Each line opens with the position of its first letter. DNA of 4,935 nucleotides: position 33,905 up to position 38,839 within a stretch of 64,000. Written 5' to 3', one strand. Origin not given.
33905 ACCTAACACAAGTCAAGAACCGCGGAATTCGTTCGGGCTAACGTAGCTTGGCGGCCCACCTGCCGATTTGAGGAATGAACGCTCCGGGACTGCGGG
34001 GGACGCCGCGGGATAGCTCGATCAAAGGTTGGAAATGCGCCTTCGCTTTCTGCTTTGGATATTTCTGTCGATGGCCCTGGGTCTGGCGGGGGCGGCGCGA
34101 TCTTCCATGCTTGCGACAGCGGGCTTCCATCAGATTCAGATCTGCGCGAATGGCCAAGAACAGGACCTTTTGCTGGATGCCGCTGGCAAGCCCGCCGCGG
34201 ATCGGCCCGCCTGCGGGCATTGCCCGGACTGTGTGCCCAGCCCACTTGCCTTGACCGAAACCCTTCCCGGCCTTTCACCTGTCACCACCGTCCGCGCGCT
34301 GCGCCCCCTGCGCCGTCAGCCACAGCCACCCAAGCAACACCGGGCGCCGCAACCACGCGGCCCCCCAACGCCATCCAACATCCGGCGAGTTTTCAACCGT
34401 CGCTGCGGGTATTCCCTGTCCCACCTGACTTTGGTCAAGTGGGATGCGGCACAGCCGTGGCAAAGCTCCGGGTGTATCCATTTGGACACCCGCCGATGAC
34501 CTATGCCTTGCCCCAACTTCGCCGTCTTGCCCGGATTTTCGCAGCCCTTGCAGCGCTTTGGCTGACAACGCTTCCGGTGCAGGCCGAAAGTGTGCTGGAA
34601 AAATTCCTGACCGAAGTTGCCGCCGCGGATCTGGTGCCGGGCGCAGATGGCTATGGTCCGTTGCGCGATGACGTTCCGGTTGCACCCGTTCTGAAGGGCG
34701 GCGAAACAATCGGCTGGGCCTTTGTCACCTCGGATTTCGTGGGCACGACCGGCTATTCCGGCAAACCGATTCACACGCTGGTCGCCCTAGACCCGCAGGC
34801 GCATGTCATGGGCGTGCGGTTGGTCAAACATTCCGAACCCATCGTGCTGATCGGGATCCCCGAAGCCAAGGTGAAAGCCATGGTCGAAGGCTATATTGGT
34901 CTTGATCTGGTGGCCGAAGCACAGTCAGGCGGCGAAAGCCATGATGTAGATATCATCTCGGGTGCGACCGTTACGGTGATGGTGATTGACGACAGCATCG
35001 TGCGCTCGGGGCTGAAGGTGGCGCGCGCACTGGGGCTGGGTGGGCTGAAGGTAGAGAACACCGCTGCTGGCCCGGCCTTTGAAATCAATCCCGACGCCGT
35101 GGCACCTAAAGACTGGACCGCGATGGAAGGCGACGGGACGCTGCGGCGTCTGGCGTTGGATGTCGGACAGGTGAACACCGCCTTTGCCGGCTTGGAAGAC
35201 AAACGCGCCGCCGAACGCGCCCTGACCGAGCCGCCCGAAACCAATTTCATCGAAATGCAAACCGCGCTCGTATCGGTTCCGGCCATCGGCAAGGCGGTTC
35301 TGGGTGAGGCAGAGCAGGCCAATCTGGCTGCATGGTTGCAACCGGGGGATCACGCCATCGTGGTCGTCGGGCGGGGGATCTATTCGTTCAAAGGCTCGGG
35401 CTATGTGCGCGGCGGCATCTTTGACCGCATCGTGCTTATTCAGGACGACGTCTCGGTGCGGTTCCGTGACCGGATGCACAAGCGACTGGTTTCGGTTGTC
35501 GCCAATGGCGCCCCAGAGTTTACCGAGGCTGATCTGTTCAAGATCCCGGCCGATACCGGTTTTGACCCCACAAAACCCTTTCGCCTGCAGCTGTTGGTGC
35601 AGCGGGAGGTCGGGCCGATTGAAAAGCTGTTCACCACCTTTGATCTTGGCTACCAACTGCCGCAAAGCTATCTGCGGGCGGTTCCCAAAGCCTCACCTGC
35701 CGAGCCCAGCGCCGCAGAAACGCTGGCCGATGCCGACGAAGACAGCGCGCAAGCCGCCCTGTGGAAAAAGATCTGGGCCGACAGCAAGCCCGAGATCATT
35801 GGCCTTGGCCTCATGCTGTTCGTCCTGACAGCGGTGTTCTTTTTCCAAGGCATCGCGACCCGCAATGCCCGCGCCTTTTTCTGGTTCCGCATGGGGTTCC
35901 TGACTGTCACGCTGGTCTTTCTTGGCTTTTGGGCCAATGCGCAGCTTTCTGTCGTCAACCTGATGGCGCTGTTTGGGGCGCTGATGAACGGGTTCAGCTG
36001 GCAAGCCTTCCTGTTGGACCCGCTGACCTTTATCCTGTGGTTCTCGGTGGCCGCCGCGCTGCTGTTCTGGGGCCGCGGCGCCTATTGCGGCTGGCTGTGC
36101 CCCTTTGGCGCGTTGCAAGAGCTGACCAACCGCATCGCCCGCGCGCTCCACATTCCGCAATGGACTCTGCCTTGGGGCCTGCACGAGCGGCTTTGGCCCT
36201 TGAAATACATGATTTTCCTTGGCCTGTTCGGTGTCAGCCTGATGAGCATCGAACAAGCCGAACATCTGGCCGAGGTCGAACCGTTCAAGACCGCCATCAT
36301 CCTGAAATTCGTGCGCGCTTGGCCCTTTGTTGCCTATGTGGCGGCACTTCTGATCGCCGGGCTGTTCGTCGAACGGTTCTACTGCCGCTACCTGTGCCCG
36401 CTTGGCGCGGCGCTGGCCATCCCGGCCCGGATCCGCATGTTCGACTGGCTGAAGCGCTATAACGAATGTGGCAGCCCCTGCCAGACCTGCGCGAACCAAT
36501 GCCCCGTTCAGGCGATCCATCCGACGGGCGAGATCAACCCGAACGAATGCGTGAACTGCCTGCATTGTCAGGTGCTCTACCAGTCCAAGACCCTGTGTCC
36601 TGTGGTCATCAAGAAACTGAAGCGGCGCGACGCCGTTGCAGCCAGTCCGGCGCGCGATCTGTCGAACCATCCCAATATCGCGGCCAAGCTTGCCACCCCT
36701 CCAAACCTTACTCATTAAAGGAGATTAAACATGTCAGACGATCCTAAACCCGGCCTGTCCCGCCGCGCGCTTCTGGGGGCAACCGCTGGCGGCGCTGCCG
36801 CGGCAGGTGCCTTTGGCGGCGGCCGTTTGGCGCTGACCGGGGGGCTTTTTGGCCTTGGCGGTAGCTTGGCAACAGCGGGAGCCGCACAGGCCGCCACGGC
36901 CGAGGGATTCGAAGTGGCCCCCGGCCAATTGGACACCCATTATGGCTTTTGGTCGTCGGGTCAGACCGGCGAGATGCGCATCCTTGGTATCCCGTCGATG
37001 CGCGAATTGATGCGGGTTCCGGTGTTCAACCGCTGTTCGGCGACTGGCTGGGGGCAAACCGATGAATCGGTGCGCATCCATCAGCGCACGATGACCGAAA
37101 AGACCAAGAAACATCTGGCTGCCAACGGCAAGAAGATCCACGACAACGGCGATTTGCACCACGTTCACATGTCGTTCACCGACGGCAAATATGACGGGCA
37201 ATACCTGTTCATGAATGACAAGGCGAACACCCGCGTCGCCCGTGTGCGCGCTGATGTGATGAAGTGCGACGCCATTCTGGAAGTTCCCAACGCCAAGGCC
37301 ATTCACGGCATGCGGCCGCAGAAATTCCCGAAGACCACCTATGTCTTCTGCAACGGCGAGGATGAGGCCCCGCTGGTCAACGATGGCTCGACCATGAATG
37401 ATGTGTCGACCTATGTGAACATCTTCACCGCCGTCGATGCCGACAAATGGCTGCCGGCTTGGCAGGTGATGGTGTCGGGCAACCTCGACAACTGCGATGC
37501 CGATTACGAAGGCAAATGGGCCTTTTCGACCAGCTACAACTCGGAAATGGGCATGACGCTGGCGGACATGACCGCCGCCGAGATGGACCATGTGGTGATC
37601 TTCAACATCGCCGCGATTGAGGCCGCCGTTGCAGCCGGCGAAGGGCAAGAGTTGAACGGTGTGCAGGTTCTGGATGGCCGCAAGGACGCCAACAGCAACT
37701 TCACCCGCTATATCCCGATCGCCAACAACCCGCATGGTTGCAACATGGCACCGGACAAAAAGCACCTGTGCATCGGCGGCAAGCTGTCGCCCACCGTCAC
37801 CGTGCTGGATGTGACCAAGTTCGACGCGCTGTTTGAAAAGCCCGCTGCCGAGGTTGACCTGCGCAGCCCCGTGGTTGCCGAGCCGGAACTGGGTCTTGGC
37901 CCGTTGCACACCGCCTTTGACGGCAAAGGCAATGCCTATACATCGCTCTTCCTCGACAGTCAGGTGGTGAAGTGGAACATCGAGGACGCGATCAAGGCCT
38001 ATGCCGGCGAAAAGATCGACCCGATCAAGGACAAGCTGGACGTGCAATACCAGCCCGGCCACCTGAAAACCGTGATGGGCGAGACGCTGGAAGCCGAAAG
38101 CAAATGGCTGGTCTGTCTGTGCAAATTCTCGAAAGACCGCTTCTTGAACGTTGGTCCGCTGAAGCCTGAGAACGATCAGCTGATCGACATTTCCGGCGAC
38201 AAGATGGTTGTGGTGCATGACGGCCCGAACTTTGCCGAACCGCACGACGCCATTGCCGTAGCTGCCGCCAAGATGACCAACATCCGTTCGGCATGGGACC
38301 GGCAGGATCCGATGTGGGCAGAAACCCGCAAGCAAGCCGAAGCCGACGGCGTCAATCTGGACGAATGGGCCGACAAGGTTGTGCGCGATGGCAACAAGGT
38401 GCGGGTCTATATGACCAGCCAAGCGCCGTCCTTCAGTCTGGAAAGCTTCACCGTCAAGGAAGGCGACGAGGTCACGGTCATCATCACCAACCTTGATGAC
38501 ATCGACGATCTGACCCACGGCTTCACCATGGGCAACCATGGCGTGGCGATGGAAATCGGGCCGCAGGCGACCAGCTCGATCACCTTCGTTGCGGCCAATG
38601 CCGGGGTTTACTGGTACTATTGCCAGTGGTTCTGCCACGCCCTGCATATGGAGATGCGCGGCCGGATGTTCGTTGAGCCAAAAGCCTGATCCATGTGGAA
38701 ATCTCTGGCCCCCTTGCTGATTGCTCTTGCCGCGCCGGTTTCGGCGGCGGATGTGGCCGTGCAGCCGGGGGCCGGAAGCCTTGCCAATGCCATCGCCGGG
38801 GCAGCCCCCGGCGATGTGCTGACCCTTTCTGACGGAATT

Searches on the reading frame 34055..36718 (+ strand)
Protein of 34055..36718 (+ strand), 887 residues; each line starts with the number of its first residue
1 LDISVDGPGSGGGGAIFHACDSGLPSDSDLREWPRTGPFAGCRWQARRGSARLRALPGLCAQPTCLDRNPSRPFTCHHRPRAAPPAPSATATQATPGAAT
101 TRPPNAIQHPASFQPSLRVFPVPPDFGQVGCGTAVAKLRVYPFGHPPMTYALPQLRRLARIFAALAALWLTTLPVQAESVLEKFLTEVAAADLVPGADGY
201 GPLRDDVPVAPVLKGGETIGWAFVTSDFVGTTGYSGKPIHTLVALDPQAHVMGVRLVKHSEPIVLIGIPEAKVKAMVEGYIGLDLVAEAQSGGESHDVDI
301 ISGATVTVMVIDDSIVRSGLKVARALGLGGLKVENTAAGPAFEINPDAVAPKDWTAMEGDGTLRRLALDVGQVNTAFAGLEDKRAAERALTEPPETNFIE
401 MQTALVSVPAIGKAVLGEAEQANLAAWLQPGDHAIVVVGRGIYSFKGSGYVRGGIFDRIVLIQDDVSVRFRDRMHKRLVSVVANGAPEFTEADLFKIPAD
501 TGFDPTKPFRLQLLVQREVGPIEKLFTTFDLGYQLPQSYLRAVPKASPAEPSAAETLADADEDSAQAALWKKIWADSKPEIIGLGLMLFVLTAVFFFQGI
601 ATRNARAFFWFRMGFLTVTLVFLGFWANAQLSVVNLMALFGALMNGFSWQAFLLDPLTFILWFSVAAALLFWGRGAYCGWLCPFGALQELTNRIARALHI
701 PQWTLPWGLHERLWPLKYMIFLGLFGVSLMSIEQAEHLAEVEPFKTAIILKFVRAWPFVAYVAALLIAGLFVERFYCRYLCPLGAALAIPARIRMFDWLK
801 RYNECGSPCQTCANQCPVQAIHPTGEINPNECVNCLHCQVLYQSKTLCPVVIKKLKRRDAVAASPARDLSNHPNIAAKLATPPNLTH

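Call 16: search_protein_families(library=pfam, proteins=[window:34055-36718:+], max_evalue=0.01)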
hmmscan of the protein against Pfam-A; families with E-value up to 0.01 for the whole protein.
window:34055-36718:+ (887 aa): 2 families
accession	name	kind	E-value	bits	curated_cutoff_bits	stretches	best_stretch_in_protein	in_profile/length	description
PF12801.12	Fer4_5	-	5.9e-17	61.8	22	2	655-701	2-48/48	4Fe-4S binding domain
PF04205.19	FMN_bind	-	6.1e-06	27.2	22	1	233-313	1-70/77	FMN-binding domain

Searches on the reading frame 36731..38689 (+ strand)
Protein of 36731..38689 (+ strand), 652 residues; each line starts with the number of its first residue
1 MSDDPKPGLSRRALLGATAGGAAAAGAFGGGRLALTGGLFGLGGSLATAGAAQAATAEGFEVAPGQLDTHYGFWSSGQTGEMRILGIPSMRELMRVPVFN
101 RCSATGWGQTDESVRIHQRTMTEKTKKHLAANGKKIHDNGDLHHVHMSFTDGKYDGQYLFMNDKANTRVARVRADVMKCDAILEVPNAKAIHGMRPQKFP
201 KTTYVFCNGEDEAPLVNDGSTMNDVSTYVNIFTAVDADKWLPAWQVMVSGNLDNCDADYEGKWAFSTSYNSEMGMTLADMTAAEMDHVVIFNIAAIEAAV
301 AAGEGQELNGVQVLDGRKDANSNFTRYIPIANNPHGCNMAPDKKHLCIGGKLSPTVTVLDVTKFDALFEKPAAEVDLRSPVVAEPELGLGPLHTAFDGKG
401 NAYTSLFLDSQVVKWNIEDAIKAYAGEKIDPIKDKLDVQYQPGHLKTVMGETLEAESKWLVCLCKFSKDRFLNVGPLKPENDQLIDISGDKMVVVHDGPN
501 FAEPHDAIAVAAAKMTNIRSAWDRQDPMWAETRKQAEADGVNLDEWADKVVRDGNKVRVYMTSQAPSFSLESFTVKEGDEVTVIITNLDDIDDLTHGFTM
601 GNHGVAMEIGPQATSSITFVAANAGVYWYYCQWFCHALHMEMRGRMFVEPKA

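Call 16: search_protein_families(library=pfam, proteins=[window:36731-38689:+], max_evalue=0.01)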
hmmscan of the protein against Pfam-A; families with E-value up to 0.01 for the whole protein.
window:36731-38689:+ (652 aa): 4 families
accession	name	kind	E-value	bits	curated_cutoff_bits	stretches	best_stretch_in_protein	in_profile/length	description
PF18793.7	nos_propeller_2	-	3.1e-34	117.7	29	1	185-254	1-70/70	Nitrous oxide reductase propeller repeat 2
PF18764.7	nos_propeller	-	4e-32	110.4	30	1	435-505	1-71/71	Nitrous oxide reductase propeller repeat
PF13473.12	Cupredoxin_1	-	5.6e-07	30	27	1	559-647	23-103/104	Cupredoxin-like domain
PF00116.26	COX2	-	0.0017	18.7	22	1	579-642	54-113/120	Cytochrome C oxidase subunit II, periplasmic domain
